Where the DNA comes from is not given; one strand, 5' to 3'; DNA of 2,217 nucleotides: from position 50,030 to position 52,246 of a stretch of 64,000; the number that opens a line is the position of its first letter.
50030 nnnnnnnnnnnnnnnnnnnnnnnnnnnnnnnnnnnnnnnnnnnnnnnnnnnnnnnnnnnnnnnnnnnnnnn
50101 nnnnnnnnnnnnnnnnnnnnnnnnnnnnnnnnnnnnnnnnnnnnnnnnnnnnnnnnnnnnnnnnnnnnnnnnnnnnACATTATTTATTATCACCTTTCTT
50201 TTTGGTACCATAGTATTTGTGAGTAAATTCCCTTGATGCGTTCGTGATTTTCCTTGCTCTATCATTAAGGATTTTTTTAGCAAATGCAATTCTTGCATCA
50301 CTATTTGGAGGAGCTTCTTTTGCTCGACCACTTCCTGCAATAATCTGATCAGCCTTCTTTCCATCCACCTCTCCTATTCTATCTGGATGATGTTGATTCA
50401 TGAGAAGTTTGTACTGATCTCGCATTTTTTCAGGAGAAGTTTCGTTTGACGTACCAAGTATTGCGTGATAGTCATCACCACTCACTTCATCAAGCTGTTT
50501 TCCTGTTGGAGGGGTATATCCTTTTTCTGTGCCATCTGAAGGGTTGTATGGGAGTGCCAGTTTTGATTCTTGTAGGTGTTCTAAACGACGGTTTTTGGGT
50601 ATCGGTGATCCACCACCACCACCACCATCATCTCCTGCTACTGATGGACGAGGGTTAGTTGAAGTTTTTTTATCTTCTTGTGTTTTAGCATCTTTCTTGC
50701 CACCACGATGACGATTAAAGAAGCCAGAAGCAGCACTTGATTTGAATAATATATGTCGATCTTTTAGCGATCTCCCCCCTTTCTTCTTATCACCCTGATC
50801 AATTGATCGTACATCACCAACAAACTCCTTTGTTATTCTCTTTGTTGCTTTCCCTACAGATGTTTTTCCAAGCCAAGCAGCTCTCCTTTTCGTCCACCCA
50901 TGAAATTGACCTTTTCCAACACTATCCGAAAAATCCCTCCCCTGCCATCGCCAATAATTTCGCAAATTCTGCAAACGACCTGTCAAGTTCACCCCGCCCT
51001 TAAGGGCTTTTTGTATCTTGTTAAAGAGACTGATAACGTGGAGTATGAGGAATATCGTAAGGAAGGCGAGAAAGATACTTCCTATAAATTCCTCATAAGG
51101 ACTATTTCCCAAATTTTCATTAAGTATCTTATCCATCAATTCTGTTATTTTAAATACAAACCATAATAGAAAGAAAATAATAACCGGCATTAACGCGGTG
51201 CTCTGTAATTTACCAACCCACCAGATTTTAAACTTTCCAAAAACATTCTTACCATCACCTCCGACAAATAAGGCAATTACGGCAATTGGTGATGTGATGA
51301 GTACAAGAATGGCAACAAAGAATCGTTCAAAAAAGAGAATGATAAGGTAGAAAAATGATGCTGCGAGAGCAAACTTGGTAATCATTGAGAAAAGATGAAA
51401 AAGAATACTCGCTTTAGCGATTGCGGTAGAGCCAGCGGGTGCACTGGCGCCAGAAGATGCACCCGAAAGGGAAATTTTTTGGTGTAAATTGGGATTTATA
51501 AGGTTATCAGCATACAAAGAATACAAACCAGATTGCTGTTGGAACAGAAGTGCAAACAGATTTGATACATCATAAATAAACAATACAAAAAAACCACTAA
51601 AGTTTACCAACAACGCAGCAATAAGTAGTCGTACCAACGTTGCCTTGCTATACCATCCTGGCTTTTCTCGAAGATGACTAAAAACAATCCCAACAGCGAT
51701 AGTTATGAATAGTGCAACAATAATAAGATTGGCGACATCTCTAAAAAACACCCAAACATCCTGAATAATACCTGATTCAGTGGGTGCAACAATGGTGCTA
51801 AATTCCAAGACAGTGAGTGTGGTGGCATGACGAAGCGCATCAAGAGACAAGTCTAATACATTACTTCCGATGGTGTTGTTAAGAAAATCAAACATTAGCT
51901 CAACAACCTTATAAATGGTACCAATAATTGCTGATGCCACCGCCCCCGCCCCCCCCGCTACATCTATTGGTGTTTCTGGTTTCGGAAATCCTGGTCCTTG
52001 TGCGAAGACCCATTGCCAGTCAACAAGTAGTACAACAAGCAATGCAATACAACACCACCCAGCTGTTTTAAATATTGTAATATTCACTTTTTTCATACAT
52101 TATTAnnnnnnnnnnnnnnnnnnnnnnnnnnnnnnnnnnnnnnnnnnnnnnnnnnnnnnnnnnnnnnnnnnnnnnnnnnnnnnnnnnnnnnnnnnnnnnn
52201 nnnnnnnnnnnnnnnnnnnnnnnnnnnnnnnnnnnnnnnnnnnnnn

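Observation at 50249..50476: J-like domain (HPD motif) fused to the cytoplasmic tail of the VirB6-like membrane protein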

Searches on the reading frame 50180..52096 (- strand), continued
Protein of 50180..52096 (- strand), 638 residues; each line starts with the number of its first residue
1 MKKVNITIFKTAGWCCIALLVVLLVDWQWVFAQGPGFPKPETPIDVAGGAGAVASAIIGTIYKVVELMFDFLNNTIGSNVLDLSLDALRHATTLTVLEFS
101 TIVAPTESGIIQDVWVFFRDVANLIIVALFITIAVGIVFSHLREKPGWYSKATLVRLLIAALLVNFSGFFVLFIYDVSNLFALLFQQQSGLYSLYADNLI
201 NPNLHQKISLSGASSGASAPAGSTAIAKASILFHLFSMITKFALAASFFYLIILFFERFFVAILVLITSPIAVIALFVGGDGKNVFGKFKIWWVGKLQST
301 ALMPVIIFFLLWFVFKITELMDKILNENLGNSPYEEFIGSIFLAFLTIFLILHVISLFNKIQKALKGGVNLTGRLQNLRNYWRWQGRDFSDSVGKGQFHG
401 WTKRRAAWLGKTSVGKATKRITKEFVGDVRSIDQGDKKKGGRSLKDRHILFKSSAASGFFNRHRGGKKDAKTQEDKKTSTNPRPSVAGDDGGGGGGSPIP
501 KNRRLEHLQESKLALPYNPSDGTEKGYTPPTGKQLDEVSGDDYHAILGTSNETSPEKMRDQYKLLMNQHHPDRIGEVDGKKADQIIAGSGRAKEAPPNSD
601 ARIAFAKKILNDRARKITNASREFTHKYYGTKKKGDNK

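Call 45: find_related_loci(query=A3, collection=metagenome_contigs, flank=4000)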
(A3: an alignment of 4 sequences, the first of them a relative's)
Query A3 (638 aa) in metagenome_contigs; peptide patterns used: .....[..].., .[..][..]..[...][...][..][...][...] (x = any residue, [..] = any of these).
589 stretches matched a pattern; 14 encode a relative of the query (tblastn E <= 1e-3); 14 distinct loci.
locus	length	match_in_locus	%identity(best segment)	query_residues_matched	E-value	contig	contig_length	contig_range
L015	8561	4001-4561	32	107-290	6e-14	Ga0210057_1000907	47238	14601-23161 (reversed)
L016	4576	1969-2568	28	108-293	7e-14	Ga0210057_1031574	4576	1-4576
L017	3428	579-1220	29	111-311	6e-14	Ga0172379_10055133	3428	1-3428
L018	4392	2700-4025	26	111-571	1e-13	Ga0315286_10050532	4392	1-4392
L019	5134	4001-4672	31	107-317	2e-13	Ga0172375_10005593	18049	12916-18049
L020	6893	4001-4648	27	106-329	4e-13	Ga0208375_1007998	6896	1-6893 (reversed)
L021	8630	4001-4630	29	111-315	3e-12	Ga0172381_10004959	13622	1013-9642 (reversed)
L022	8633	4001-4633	28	111-311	7e-12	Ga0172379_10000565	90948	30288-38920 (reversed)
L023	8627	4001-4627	30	109-315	9e-12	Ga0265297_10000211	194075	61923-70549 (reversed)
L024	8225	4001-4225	43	111-188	9e-11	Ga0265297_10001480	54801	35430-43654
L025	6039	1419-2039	29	114-310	1e-10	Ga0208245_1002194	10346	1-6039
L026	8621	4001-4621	29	114-310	1e-10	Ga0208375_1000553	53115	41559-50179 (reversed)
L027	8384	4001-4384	30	41-182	2e-8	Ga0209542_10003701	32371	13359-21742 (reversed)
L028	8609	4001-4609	23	115-317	1e-7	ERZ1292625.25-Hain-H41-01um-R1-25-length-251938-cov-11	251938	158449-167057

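Call 72: search_solved_structures(query=A2, max_evalue=10)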
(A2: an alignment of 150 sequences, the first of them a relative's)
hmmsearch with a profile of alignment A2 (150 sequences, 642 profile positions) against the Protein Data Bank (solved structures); distinct sequences matched with E-value up to 10: 241 (the best 60 are shown).
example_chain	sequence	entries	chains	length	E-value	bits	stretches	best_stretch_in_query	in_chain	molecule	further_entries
23wm_A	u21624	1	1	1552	1.3e-08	37.5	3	439-604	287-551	PP507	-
23wo_A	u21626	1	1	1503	2.5e-05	26.7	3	470-604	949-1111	DP221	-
7o3v_F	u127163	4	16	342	3.2e-05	26.3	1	185-397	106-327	TrwI protein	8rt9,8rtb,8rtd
23wn_A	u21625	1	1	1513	4.9e-05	25.7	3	470-604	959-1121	DP622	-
7emf_O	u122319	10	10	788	0.0014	20.9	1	405-552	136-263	Mediator of RNA polymerase II transcription subunit 15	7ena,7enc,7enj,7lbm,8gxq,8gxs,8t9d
9ijj_A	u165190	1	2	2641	0.0017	20.6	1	431-531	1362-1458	Cilia and flagella associated protein 46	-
8ro6_A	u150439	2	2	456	0.0032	19.7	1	434-541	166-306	Structural maintenance of chromosomes protein 1A (SMC1A)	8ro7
8p0a_A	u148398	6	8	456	0.0042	19.3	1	434-541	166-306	Structural maintenance of chromosomes protein 1A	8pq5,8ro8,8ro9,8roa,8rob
8rve_0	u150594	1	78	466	0.011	17.9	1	413-614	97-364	Vimentin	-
5i6j_A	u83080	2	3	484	0.013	17.7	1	436-578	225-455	SLIT-ROBO Rho GTPase-activating protein 2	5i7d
6yej_A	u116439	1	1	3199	0.013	17.7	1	437-531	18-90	Huntingtin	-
8gi0_F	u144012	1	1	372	0.018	17.3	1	439-541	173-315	Peroxisomal membrane protein PEX14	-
8t1i_J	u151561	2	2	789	0.026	16.7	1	442-537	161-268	Mediator of RNA polymerase II transcription subunit 15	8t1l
6snr_A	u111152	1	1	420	0.026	16.7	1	368-525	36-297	Lipid II:glycine glycyltransferase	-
9o04_A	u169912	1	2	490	0.027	16.7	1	341-600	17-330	Coiled-coil domain-containing protein 6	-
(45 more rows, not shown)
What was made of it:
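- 50180..52096 (-): 638-aa VirB6-like polytopic protein carrying the J-like tail (whole ORF including the stop codon). A profile of 150 homologs hits TrwI/VirB6 of R388 at E 3.2e-5 (call 72).
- On VirB6/TrbL: A profile of 150 homologs hits TrwI/VirB6 of R388 at E 3.2e-5, 26 bits (call 72).
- Closest known: VirB6/TrbL family, including members with long C-terminal extensions. Same: It is a polytopic core homologous to TrwI/VirB6 at the family-profile level (E 3.2e-5, call 72).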

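Call 76: search_protein_families(library=pfam, proteins=[P0160, P0085, L013:3-362:+], max_evalue=1)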
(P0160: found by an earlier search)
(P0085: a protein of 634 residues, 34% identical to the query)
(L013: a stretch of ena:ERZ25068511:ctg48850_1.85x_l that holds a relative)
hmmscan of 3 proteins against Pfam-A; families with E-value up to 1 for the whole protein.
P0160 (622 aa): 1 family
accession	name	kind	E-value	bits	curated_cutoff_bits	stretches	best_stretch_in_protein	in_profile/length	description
PF16598.10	Edc3_linker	-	0.62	11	30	1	373-423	32-80/91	Linker region of enhancer of mRNA-decapping protein 3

P0085 (634 aa): 1 family
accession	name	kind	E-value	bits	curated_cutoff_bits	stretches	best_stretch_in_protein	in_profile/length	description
PF13646.12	HEAT_2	-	0.027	15.2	27.7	1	526-570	12-54/88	HEAT repeats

L013:3-362:+ (119 aa): 0 families

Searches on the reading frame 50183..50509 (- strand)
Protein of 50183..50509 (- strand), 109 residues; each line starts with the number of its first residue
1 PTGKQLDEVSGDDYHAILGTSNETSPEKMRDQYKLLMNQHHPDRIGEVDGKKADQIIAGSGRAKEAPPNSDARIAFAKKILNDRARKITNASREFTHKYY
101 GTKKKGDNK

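Call 56: predict_structure(alignment_id=A4)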
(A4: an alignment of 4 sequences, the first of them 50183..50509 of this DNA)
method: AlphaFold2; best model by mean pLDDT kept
length: 109 residues; sequences in the alignment: 4
mean_pLDDT: 88.2   pTM: 0.79
mean pLDDT of the five models: 88.2, 81.9, 62.8, 60.0, 49.1
residues with pLDDT >= 90: 70; 70-90: 31; 50-70: 6; < 50: 2
segments of 3 or more residues with pLDDT < 50: none
pLDDT, mean of each block of 10 residues (from residue 1): 88 88 90 95 91 94 91 96 94 87 54
secondary structure, 60 per line:
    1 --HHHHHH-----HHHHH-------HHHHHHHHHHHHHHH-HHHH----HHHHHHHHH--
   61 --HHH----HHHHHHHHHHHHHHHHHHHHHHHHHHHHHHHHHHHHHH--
elements in order: H3-8 H14-18 H26-40 H42-45 H50-58 H70-107
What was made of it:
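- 50189..50512 (-): C-terminal J-fold module (residues 529-636). It has the PTG motif, helix I 543-547, helix II 555-569, the HPD loop, a short helix 579-587 and a long helix 599-636. AlphaFold2 on a 4-sequence tail alignment gives pLDDT 88.2 and pTM 0.79 (call 56).
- On J-domain (Pfam PF00226, DnaJ domain): In the model, helix II ends at residue 569 (call 56). The AlphaFold2 model has pLDDT 88.2 (call 56).
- The AlphaFold2 model has pLDDT 88, with HPD in the loop right after helix II (call 56). It is a 38-residue helix that is atypical for J-domains (call 56).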

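Call 58: fold_search(model_id=the predicted structure, library=pdb)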
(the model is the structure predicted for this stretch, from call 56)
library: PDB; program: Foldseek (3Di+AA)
matches with E <= 10: 78; with E <= 0.001: 0
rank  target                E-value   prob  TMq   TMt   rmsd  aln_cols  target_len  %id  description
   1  1wjz_MODEL_1_A        2.0e-01  0.66  0.32  0.37  10.1       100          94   13  Soluiotn structure of J-domain of mouse DnaJ like protein (released 2004-11-29)
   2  2dn9_MODEL_1_A        2.7e-01  0.66  0.32  0.42   9.3        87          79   25  Solution structure of J-domain from the DnaJ homolog, human Tid1 protein (released 2006-10-25)
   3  9fqr_HA               3.4e-01  0.80  0.31  0.12   8.8        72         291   21  96-nm repeat of axonemal doublet microtubules from bovine sperm (released 2025-03-26)
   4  3ucs_C                3.4e-01  0.60  0.29  0.41   8.8        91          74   16  Crystal structure of the complex between CBPA J-domain and CBPM (released 2013-07-03)
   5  3ucs_D                3.4e-01  0.54  0.28  0.43   9.6        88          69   22  Crystal structure of the complex between CBPA J-domain and CBPM (released 2013-07-03)
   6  6iws_MODEL_1_A        3.8e-01  0.54  0.30  0.43   9.5        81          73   25  Solution structure of the J-domain of Tid1, a Mitochondrial Hsp40/DnaJ Protein (released 2019-12-11)
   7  2ctw_MODEL_1_A        3.8e-01  0.54  0.29  0.29   7.6        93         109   22  Solution structure of J-domain from mouse DnaJ subfamily C menber 5 (released 2005-11-24)
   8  2ctp_MODEL_1_A        4.0e-01  0.54  0.29  0.39   7.1        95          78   20  Solution structure of J-domain from human DnaJ subfamily B menber 12 (released 2005-11-24)
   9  2cug_MODEL_1_A        5.5e-01  0.51  0.30  0.37   8.2        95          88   20  Solution structure of the J domain of the pseudo DnaJ protein, mouse hypothetical mKIAA0962 (released 2005-11-26)
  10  2dmx_MODEL_1_A        5.5e-01  0.35  0.27  0.32   8.1        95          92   17  Solution structure of the J domain of DnaJ homolog subfamily B member 8 (released 2006-10-24)
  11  4j7z_F                7.2e-01  0.51  0.28  0.32  12.5        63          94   27  Thermus thermophilus DNAJ J- and G/F-DOMAINS (released 2013-07-31)
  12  5nro_B                7.2e-01  0.41  0.30  0.49  10.0        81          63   25  Structure of full-length DnaK with bound J-domain (released 2018-01-17)
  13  9dvi_C                7.2e-01  0.41  0.30  0.13  13.3        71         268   22  Hetero-hexameric Hsp70-Hsp40-DafA complex (released 2025-10-22)
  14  4j7z_C                7.6e-01  0.66  0.31  0.32   5.4        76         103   22  Thermus thermophilus DNAJ J- and G/F-DOMAINS (released 2013-07-31)
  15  8gym_J1               8.0e-01  0.57  0.29  0.12   9.5        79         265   22  Cryo-EM structure of Tetrahymena thermophila respiratory mega-complex MC IV2+(I+III2+II)2 (released 2023-06-14)
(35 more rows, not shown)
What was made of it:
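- About 40 of the top 47 Foldseek PDB hits are J-domains (call 58). Foldseek E-values are 0.2 or worse (call 58).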
